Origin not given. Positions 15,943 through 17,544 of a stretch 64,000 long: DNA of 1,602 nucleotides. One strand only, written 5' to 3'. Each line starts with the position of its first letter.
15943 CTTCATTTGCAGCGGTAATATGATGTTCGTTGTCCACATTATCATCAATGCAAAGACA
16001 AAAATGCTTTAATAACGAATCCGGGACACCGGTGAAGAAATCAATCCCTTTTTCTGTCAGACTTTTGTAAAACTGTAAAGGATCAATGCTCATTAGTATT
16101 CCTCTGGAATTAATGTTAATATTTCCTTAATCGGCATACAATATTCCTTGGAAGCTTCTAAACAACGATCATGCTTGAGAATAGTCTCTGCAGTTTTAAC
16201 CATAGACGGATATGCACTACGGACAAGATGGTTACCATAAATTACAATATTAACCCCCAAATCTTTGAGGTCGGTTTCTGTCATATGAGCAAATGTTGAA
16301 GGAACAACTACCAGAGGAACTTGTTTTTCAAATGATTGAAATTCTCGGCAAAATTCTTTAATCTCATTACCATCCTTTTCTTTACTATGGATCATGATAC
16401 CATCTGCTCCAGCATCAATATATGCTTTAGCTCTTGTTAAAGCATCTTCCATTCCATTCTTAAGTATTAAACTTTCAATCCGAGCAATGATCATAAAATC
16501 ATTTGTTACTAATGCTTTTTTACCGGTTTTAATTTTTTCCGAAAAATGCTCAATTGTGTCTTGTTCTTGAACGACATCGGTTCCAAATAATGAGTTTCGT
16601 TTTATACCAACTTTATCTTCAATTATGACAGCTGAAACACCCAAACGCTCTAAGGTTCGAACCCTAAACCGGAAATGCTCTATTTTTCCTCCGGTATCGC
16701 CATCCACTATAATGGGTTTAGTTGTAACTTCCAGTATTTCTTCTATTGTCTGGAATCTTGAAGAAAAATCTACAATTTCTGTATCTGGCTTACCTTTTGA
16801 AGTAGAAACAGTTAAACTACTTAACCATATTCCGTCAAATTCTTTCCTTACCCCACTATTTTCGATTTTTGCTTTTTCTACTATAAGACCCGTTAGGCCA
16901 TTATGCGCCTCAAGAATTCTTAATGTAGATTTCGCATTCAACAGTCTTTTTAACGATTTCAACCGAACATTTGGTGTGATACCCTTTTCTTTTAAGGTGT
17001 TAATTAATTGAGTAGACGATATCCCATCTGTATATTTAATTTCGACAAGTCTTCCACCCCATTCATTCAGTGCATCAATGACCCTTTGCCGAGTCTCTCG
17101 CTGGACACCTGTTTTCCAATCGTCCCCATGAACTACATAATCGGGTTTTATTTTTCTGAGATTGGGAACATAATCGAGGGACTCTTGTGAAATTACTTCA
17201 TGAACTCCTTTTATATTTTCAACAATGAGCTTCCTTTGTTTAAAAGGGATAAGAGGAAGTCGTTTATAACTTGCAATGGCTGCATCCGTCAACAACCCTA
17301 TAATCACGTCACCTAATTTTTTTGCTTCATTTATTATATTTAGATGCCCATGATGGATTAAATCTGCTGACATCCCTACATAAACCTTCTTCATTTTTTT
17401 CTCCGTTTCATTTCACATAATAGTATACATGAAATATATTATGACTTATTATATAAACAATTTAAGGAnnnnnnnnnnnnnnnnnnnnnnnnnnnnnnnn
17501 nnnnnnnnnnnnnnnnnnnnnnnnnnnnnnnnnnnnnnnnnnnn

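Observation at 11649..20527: Phosphonate island: cytidylyltransferase-PepM fusion, Ppd and Fe-ADH wired to two TagF-like transferases, a tandem LicD-like transferase and an ABC exporter. Candidate hydroxyethylphosphonate surface polymer ('phosphono-teichoic' hypothesis).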

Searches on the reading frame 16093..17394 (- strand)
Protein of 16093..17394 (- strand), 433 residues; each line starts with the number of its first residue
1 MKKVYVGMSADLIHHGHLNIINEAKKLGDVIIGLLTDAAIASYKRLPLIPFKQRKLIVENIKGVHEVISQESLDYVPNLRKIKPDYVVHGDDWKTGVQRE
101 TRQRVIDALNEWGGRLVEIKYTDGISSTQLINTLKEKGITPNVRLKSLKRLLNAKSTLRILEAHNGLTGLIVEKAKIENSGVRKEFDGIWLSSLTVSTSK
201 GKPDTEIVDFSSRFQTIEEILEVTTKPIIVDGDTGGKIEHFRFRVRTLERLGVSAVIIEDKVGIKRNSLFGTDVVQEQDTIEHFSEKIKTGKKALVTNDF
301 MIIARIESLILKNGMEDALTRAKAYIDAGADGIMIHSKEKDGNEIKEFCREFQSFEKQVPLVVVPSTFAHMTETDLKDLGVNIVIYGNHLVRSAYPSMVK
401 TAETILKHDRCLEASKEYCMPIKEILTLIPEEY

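Call 4: search_protein_families(library=pfam, proteins=[window:16093-17394:-], max_evalue=0.01)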
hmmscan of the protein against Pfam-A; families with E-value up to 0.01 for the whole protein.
window:16093-17394:- (433 aa): 3 families
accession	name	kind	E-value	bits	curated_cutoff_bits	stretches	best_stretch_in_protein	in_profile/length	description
PF13714.12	PEP_mutase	-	1.8e-59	201.7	31.5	1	148-406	1-240/240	Phosphoenolpyruvate phosphomutase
PF01467.32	CTP_transf_like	-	1.4e-17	64.6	21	1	9-131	5-131/133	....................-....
PF06574.18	FAD_syn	-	0.0086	16.3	27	0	67-111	89-135/158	FAD synthetase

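Call 5: search_protein_families(library=ncbifam, proteins=[window:16093-17394:-], max_evalue=0.01)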
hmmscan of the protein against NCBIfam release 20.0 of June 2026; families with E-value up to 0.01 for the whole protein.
window:16093-17394:- (433 aa): 12 families
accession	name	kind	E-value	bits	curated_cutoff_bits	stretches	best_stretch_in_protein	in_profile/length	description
TIGR02320.1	PEP_mutase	equivalog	1e-121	405.3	319.55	1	148-432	1-283/284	phosphoenolpyruvate mutase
TIGR02321.1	Pphn_pyruv_hyd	equivalog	8.6e-44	149.8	374.4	1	146-428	5-275/290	phosphonopyruvate hydrolase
TIGR02317.1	prpB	equivalog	1.7e-30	106.2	354.4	1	146-408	3-250/285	methylisocitrate lyase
NF008455.0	PRK11320.1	equivalog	5.1e-25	88.3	353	1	183-408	37-253/295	methylisocitrate lyase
TIGR02199.1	rfaE_dom_II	equivalog_domain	2.3e-16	59.9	181.5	1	10-135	20-143/144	D-glycero-beta-D-manno-heptose 1-phosphate adenylyltransferase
TIGR02319.1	CPEP_Pphonmut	equivalog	7e-14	51.7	420.05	1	147-387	7-233/294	carboxyvinyl-carboxyphosphonate phosphorylmutase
TIGR00125.1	cyt_tran_rel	domain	5.1e-13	49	27.7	1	4-65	2-63/65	adenylyltransferase/cytidyltransferase family protein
TIGR01518.1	g3p_cytidyltrns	equivalog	2.4e-12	47.1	165.4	1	9-96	6-95/125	glycerol-3-phosphate cytidylyltransferase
NF008454.0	PRK11316.1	equivalog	1.3e-10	40.5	521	1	10-137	349-474/475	bifunctional D-glycero-beta-D-manno-heptose-7-phosphate kinase/D-glycero-beta-D-manno-heptose 1-phosphate adenylyltransferase HldE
NF001985.0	PRK00777.1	subfamily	3.4e-10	40.2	104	1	1-60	4-64/157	pantetheine-phosphate adenylyltransferase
NF002250.0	PRK01170.1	subfamily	7.4e-05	22.4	489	1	3-60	2-59/322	bifunctional pantetheine-phosphate adenylyltransferase/NTP phosphatase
TIGR01768.1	GGGP-family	subfamily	0.00096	18.7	113.25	0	315-373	13-70/224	geranylgeranylglyceryl phosphate synthase family protein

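Call 9: find_related_loci(query=window:16093-17394:-, collection=genome_contigs, flank=10000)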
Query window:16093-17394:- (433 aa) in genome_contigs; peptide patterns used: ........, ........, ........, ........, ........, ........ (x = any residue, [..] = any of these).
599 stretches matched a pattern (row limit reached: there are more); 584 encode a relative of the query (tblastn E <= 1e-3); the best 80 are kept; 80 distinct loci.
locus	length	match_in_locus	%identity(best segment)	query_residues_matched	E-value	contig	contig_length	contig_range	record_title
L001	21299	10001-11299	88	1-433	0e+0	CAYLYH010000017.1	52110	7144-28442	MAG TPA_asm: uncultured bacterium isolate SRP077602_co11_399 genome assembly, contig: NODE_420_length_52110_cov_12.41175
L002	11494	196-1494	88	1-433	0e+0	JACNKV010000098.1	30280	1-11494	MAG: Candidatus Neomarinimicrobiota bacterium isolate NIOZ-UU68 NIOZ-UU_NODE_1655_length_30280_cov_167.076, whole genome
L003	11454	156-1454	81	1-433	0e+0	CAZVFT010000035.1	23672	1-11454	MAG TPA_asm: uncultured bacterium isolate SRP077602_co10_428 genome assembly, contig: NODE_6606_length_23672_cov_36.3975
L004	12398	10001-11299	81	1-433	0e+0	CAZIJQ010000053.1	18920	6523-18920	MAG TPA_asm: uncultured bacterium isolate SRP200020_co6_38 genome assembly, contig: NODE_1843_length_18920_cov_43.370368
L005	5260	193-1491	81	1-433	0e+0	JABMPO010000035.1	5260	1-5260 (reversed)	MAG: Candidatus Neomarinimicrobiota bacterium isolate bin.522 k141_376344, whole genome shotgun sequence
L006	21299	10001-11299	79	1-433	0e+0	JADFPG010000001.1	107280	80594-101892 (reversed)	MAG: Candidatus Neomarinimicrobiota bacterium isolate B71T3L11 B71T3L11_NODE48, whole genome shotgun sequence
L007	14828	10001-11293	79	1-431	0e+0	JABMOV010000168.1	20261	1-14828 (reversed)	MAG: Candidatus Neomarinimicrobiota bacterium isolate bin.159 k141_6581139, whole genome shotgun sequence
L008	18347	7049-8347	78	1-433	0e+0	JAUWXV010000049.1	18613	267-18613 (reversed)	MAG: bacterium isolate CSMAG_2693 CSMAG_2693_k141_152907_length_18613_cov_8.0000, whole genome shotgun sequence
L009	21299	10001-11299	76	1-433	0e+0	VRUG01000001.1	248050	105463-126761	MAG: Planctomycetota bacterium isolate MohnsGC08_bin181 NODE_1_length_248050_cov_16.503281, whole genome shotgun sequenc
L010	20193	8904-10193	75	2-431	0e+0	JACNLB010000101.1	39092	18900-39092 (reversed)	MAG: Candidatus Neomarinimicrobiota bacterium isolate NIOZ-UU73 NIOZ-UU_NODE_1038_length_39092_cov_62.9127, whole genome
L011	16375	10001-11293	74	1-431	0e+0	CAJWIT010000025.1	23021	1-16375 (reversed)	MAG TPA_asm: uncultured Candidatus Marinimicrobia bacterium isolate ERR599051_bin.43_MetaBAT_v2.12.1_MAG genome assembly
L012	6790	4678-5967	73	1-430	0e+0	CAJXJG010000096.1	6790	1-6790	MAG TPA_asm: uncultured Candidatus Marinimicrobia bacterium isolate SRR5494785_bin.54_MetaBAT_v2.12.1_MAG genome assembl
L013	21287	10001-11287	73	2-433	0e+0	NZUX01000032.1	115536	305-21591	MAG: Candidatus Neomarinimicrobiota bacterium isolate NAT74 49145, whole genome shotgun sequence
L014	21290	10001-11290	70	1-430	0e+0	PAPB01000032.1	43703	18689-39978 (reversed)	MAG: Candidatus Neomarinimicrobiota bacterium isolate SP173 MHASMcontig_1577945, whole genome shotgun sequence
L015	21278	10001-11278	70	1-430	0e+0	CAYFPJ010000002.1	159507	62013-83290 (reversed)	MAG TPA_asm: uncultured Gammaproteobacteria bacterium isolate ERP019367_co2_52 genome assembly, contig: NODE_103_length_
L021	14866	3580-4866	71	1-430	0e+0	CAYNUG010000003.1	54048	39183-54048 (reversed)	MAG TPA_asm: uncultured Clostridia bacterium isolate binchicken_co67_213 genome assembly, contig: NODE_494_length_54048_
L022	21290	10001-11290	68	1-430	0e+0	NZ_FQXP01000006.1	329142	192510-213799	Clostridium collagenovorans DSM 3089, whole genome shotgun sequence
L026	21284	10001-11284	68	2-429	0e+0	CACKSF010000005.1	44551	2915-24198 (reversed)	MAG: uncultured Candidatus Marinimicrobia bacterium isolate AG-457-F09 genome assembly, contig: AG-457-F09_NODE_5, whole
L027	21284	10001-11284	68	2-430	0e+0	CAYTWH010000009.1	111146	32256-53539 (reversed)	MAG TPA_asm: uncultured Bacteroidales bacterium isolate binchicken_co243_280 genome assembly, contig: NODE_64_length_111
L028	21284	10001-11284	67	2-430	0e+0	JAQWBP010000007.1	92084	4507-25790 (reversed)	MAG: Syntrophomonadaceae bacterium isolate STF2_222 NODE_355_length_92084_cov_45.007079_Sandtown_F2, whole genome shotgu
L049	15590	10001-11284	68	2-430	0e+0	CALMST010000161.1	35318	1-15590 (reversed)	MAG TPA_asm: uncultured Ignavibacteria bacterium isolate SRR2107183_bin.48_CONCOCT_v1.1_MAG genome assembly, contig: ERZ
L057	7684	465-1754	68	1-431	0e+0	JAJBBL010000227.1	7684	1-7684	MAG: Candidatus Cloacimonadota bacterium isolate LW2 Bin 38_2 scaffold21303, whole genome shotgun sequence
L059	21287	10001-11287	66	2-430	0e+0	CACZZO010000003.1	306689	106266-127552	MAG: uncultured Bacteroidia bacterium isolate RUG13092 genome assembly, contig: RUG13092_asm_3, whole genome shotgun seq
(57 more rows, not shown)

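Call 29: search_protein_families(library=pfam, proteins=[L027:13571-14809:+, L009:13570-14706:+, L049:13580-14776:+, L015:13852-14982:+, L057:3994-5265:+, L059:13527-14327:+, L022:12449-13558:+, L027:14827-18210:+, L014:13513-14796:+, L007:13571-14608:+], max_evalue=0.001)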
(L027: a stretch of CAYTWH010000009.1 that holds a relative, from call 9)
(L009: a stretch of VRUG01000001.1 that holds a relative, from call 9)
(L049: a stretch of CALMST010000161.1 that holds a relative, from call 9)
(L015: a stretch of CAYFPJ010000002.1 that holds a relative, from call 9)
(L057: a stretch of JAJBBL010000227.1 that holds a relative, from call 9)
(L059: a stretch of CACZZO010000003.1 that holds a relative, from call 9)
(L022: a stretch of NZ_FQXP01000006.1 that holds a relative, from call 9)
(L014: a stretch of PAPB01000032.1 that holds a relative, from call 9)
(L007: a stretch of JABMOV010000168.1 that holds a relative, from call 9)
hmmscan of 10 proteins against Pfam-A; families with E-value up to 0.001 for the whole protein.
L027:13571-14809:+ (412 aa): 1 family
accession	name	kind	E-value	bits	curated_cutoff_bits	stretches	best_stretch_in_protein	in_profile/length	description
PF04464.20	Glyphos_transf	-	1.2e-11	44.7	22.1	1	188-345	151-312/367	CDP-Glycerol:Poly(glycerophosphate) glycerophosphotransferase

L009:13570-14706:+ (378 aa): 1 family
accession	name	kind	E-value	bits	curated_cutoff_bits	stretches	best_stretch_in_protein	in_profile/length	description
PF04464.20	Glyphos_transf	-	6.5e-10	38.9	22.1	1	11-293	3-292/367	CDP-Glycerol:Poly(glycerophosphate) glycerophosphotransferase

L049:13580-14776:+ (398 aa): 1 family
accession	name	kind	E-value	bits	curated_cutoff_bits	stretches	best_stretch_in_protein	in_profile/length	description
PF04464.20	Glyphos_transf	-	2.4e-16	60.1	22.1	1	136-392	137-365/367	CDP-Glycerol:Poly(glycerophosphate) glycerophosphotransferase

L015:13852-14982:+ (376 aa): 0 families

L057:3994-5265:+ (423 aa): 1 family
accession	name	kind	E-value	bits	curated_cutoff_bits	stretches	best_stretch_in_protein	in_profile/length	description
PF04464.20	Glyphos_transf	-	8.6e-10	38.5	22.1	1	198-336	147-291/367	CDP-Glycerol:Poly(glycerophosphate) glycerophosphotransferase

L059:13527-14327:+ (266 aa): 1 family
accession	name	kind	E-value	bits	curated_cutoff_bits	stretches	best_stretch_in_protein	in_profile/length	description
PF04991.19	LicD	-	6.1e-43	147.9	22.6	1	32-243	1-227/227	LicD family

L022:12449-13558:+ (369 aa): 3 families
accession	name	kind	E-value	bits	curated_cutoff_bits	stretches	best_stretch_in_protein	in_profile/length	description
PF00266.25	Aminotran_5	-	1.2e-19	70.9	21.5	1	32-334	37-342/371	Aminotransferase class-V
PF01053.26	Cys_Met_Meta_PP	-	1.1e-05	24.6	27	1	46-198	56-202/381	Cys/Met metabolism PLP-dependent enzyme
PF00282.25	Pyridoxal_deC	-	0.00032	20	27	1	99-175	162-239/375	Pyridoxal-dependent decarboxylase conserved domain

L027:14827-18210:+ (1127 aa): 2 families
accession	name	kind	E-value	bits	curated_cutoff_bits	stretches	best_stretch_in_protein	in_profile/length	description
PF02096.25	60KD_IMP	-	6.5e-27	94.9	35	1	29-215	1-163/163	60Kd inner membrane protein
PF00884.28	Sulfatase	-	0.00035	20.4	25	1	620-883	2-245/301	Sulfatase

L014:13513-14796:+ (427 aa): 2 families
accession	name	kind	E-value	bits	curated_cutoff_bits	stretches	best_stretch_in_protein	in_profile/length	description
PF01943.22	Polysacc_synt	-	1.8e-17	64.1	28.2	1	20-284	3-272/274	Polysaccharide biosynthesis protein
PF13440.11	Polysacc_synt_3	-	8.9e-16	58.4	23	1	43-333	1-291/293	Polysaccharide biosynthesis protein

L007:13571-14608:+ (345 aa): 0 families

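Call 61: search_solved_structures(query=window:16093-17394:-, max_evalue=0.00001, show_alignments=1)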
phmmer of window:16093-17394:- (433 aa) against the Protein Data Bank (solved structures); distinct sequences matched with E-value up to 0.00001: 25.
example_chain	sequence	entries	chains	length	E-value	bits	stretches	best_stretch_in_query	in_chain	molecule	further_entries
5x3d_A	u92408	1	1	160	2.2e-57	198.1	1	4-136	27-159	Phosphoenolpyruvate phosphomutase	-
1m1b_A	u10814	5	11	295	8.5e-43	150.1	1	145-428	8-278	PHOSPHOENOLPYRUVATE PHOSPHOMUTASE | PROTEIN (PHOSPHOENOLPYRUVATE MUTASE)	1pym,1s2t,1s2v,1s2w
1s2u_A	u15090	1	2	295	1e-41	146.5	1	145-428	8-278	Phosphoenolpyruvate phosphomutase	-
2dua_A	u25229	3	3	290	2.6e-39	138.6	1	160-428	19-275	Phosphonopyruvate hydrolase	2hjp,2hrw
5unc_A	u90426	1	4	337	1.9e-38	135.7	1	145-426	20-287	PHOSPHOENOLPYRUVATE PHOSPHOMUTASE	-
3elb_A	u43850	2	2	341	2.8e-16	62.7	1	9-133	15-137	Ethanolamine-phosphate cytidylyltransferase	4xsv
9hra_A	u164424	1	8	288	1.6e-15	60.2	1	186-409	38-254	2-methylisocitrate lyase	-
9hgk_A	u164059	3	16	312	2e-15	59.9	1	186-409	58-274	2-methylisocitrate lyase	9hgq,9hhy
9hgo_A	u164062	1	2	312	5.4e-15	58.5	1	186-409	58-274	2-methylisocitrate lyase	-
9hhs_A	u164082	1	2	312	7.3e-15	58.1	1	186-409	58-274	2-methylisocitrate lyase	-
1o5q_A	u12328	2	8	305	1.7e-13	53.5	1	183-336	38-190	Probable methylisocitrate lyase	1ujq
6t4v_C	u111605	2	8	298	7.1e-13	51.5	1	183-405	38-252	2-methylisocitrate lyase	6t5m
1xg3_A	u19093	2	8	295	2.6e-12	49.7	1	183-334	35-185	Probable methylisocitrate lyase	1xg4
4iqd_A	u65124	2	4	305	2.7e-12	49.6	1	148-392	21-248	Carboxyvinyl-carboxyphosphonate phosphorylmutase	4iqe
1mum_A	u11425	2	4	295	8.3e-12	48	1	183-334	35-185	2-methylisocitrate lyase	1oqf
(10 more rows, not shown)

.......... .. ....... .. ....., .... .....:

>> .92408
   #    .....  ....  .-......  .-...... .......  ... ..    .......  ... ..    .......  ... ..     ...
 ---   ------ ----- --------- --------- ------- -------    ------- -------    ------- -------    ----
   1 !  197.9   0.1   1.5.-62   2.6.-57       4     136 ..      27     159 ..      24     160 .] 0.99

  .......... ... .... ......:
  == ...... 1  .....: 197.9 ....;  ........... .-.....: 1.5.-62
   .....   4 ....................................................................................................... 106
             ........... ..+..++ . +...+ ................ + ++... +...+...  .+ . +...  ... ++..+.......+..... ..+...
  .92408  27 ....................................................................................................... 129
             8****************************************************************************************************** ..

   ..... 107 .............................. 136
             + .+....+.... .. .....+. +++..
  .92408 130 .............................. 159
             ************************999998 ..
